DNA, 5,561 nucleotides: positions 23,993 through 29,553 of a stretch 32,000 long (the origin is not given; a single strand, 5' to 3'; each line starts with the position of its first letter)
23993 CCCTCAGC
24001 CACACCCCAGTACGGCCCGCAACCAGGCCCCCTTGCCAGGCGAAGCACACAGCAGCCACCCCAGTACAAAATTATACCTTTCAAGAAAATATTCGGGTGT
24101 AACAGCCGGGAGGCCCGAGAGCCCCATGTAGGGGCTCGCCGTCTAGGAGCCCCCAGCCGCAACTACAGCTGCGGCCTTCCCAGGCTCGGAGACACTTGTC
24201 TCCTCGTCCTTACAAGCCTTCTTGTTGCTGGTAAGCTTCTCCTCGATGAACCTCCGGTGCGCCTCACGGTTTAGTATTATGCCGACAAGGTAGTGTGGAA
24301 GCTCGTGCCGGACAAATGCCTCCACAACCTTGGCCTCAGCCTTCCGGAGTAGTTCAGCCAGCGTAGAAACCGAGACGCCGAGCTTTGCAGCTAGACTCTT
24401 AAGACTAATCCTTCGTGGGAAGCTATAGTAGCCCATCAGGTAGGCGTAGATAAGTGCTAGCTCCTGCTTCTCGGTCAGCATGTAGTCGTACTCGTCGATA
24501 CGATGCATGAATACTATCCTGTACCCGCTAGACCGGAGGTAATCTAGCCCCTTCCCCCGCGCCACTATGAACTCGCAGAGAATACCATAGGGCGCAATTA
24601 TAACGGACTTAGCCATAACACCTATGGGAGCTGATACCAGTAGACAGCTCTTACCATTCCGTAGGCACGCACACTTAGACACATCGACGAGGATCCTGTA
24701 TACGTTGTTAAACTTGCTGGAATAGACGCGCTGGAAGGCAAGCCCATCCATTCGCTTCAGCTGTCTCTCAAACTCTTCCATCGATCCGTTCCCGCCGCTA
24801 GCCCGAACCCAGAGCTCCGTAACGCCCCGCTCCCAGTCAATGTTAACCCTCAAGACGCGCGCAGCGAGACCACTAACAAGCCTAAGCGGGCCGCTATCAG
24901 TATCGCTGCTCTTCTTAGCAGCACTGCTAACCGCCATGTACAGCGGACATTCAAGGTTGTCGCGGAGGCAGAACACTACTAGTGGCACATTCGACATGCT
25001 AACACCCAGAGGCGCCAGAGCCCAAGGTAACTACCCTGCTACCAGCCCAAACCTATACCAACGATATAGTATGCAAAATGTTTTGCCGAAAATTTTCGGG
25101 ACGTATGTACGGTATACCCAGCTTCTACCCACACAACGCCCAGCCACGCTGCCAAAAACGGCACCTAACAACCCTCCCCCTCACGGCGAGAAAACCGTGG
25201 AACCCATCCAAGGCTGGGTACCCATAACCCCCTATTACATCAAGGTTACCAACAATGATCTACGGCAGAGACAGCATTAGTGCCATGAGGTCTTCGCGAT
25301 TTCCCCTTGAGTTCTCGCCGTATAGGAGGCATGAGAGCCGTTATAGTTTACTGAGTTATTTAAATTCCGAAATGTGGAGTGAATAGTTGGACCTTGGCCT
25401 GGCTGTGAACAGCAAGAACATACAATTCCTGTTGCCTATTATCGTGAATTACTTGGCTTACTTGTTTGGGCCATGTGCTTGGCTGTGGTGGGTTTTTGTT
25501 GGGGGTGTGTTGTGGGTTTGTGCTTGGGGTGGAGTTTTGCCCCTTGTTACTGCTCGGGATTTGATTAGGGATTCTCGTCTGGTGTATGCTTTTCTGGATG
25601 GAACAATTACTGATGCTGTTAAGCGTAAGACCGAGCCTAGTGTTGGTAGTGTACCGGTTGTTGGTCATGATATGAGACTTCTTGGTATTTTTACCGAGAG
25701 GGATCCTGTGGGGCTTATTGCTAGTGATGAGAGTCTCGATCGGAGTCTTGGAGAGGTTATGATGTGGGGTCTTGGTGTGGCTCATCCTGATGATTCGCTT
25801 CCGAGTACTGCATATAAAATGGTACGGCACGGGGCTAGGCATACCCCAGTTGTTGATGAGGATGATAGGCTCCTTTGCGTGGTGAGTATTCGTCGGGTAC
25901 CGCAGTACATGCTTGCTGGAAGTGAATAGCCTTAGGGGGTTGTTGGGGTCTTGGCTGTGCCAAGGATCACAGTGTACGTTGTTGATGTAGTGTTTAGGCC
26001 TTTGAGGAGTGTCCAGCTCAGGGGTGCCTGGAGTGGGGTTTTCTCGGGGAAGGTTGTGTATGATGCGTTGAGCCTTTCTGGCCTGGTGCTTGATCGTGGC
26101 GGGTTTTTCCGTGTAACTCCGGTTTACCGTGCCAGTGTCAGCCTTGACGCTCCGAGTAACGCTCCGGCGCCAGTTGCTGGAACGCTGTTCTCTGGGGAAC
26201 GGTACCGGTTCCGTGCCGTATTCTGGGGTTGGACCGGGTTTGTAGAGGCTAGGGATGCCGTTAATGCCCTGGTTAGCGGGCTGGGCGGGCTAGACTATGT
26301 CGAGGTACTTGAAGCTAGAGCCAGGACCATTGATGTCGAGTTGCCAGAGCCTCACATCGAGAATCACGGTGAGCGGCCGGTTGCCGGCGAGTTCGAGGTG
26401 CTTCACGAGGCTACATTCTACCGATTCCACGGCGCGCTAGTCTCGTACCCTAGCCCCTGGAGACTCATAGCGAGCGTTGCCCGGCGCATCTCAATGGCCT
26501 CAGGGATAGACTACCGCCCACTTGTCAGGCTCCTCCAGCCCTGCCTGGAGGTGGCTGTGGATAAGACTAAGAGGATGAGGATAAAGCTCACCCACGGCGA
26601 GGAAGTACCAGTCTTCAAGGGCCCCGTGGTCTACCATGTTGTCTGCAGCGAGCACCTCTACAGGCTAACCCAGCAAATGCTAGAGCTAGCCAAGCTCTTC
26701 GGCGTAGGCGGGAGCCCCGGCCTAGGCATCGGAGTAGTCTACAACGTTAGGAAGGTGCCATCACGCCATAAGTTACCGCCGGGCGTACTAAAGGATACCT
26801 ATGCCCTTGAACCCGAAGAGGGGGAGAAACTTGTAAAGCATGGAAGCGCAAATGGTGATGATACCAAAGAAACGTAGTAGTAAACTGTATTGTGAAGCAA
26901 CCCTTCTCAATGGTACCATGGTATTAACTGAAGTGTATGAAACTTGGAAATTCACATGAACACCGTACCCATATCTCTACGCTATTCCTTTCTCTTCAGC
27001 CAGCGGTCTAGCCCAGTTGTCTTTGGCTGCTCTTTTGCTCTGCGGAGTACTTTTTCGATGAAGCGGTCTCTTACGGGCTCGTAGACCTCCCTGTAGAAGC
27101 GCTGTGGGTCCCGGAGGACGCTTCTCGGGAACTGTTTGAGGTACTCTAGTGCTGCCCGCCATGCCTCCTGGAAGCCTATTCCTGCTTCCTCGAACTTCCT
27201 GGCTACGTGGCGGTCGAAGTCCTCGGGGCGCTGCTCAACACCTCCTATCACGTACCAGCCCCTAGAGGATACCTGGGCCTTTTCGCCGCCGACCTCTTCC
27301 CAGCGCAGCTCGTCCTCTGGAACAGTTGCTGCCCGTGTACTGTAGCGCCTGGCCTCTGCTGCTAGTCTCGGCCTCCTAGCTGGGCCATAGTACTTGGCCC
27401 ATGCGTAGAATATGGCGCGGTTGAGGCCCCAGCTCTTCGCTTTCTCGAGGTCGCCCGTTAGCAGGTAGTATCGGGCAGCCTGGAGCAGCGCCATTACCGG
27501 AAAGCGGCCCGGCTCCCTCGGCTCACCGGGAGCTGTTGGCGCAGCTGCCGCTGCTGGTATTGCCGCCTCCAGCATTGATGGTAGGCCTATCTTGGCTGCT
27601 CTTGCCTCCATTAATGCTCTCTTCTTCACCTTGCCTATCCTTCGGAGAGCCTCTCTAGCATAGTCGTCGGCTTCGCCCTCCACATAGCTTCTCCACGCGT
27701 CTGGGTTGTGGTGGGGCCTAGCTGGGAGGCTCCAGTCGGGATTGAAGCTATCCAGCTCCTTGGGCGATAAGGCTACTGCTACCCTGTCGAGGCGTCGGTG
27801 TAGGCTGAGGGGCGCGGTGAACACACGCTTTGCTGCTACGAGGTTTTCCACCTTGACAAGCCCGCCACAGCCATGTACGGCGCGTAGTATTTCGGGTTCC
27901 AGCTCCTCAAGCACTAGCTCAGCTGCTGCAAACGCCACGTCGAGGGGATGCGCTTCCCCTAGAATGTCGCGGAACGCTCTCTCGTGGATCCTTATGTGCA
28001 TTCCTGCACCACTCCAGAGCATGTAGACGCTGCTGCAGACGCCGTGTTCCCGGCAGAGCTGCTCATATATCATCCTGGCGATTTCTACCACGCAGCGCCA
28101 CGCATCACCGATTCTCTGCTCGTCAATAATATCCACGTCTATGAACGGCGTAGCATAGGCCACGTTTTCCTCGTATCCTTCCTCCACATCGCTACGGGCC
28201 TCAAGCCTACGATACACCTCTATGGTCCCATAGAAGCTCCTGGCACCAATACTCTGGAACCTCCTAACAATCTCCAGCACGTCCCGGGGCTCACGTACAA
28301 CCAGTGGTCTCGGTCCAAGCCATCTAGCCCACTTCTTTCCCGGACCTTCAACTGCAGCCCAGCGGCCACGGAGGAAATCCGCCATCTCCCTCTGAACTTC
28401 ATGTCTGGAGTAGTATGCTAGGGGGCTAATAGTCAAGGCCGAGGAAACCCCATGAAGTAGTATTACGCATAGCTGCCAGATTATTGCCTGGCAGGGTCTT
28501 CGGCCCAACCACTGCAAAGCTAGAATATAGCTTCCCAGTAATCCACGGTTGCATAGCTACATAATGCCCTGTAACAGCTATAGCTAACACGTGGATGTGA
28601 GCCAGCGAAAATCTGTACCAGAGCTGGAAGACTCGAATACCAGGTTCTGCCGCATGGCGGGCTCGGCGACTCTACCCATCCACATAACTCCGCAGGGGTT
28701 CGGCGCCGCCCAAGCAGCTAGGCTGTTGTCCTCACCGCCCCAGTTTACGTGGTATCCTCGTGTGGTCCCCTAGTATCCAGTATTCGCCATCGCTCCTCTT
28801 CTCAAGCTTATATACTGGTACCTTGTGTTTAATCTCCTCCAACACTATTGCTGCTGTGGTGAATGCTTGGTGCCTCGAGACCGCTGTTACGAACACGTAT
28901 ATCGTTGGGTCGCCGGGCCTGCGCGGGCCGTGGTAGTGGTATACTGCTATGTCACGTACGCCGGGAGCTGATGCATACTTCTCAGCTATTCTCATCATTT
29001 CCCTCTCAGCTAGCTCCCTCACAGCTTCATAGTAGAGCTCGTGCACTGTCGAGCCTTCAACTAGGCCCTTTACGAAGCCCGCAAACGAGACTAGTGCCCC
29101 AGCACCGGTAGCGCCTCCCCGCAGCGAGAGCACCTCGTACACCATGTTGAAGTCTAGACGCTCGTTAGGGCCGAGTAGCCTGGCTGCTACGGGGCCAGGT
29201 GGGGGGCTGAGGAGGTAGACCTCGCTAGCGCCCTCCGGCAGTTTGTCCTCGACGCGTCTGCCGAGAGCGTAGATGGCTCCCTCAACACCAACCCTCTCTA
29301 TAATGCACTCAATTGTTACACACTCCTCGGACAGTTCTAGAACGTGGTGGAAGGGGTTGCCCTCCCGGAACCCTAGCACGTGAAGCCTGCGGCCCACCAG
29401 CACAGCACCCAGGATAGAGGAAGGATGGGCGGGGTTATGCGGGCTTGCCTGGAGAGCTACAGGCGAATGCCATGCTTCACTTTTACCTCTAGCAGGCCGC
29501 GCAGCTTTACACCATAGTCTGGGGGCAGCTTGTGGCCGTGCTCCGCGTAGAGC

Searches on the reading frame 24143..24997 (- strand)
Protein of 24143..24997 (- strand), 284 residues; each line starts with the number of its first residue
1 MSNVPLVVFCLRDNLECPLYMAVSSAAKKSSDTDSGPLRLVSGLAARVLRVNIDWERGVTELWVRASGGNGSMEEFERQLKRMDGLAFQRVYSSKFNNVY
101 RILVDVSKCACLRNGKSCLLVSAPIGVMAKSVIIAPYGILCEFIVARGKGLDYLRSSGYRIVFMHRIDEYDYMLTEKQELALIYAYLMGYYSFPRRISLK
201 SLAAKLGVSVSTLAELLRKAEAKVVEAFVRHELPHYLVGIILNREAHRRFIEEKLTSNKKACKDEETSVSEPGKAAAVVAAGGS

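Call 3: search_protein_families(library=pfam, proteins=[window:24143-24997:-], max_evalue=1)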
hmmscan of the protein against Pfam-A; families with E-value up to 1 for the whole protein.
window:24143-24997:- (284 aa): 6 families
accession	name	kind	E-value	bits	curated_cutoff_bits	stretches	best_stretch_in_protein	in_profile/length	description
PF04967.18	HTH_10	-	1.1e-18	67.2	23.1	1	174-226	1-53/53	HTH DNA binding domain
PF13730.12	HTH_36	-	0.00019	21.6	25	1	181-222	8-51/55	Helix-turn-helix domain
PF01381.28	HTH_3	-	0.015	15.8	23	1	197-218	10-31/55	Helix-turn-helix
PF13412.12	HTH_24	-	0.016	15.2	21.9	1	196-222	17-43/48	Winged helix-turn-helix DNA-binding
PF00392.27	GntR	-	0.084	13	27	1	197-223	24-51/64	Bacterial regulatory proteins, gntR family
PF13443.12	HTH_26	-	0.23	12.2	22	1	195-219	9-33/63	Cro/C1-type HTH DNA-binding domain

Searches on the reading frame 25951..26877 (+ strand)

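Call 5: search_protein_families(library=pfam, proteins=[window:25951-26877:+], max_evalue=0.01)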
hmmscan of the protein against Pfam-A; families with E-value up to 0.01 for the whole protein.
window:25951-26877:+ (308 aa): 1 family
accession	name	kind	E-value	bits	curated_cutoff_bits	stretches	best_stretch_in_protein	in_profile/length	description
PF10040.14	CRISPR_Cas6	-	1.4e-05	26.2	25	1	161-263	13-89/89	CRISPR-associated endoribonuclease Cas6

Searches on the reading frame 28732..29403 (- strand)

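Call 71: search_protein_families(library=pfam, proteins=[window:28732-29403:-], max_evalue=0.0001)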
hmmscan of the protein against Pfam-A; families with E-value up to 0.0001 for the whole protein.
window:28732-29403:- (223 aa): 1 family
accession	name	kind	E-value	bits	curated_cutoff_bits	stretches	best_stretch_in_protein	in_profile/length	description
PF02391.22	MoaE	-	2.8e-22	79.5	23.4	1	82-194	5-114/114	MoaE protein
